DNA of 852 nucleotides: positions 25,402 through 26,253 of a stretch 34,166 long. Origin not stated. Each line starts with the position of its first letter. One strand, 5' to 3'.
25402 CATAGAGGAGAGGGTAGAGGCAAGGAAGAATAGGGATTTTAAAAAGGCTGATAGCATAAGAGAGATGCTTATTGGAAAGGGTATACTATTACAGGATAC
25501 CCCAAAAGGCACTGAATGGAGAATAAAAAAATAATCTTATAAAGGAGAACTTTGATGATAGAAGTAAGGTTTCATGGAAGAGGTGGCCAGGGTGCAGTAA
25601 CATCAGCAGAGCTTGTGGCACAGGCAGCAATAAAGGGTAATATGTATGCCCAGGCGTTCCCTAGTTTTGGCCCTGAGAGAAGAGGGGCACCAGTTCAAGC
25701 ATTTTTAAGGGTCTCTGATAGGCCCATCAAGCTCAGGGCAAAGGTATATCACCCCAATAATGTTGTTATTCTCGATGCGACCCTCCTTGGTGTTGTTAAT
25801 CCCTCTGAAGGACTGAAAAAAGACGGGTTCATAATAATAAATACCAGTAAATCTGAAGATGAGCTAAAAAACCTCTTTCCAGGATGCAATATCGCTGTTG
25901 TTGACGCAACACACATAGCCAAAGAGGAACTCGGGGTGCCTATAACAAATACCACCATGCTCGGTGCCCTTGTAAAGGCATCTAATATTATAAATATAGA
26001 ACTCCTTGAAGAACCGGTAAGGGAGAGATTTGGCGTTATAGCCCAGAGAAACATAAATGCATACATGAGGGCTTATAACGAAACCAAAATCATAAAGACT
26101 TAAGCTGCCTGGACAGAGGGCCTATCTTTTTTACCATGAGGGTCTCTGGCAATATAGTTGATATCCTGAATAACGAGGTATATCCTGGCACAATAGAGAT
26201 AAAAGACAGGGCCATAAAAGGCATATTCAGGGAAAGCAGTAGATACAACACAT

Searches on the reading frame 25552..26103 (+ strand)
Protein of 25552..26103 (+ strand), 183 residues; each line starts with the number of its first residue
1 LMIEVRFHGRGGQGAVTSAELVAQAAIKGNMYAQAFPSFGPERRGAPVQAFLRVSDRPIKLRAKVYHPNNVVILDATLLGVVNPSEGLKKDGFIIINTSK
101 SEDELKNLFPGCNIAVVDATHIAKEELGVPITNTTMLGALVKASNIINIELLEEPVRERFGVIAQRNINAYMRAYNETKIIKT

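Call 13: search_protein_families(library=pfam, proteins=[window:25552-26103:+], max_evalue=0.001)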
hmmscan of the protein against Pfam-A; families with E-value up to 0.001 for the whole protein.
window:25552-26103:+ (183 aa): 1 family
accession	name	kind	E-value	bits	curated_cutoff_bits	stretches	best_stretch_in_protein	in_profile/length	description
PF01558.24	POR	-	4.2e-39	134.9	27.4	1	11-175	1-172/173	Pyruvate ferredoxin/flavodoxin oxidoreductase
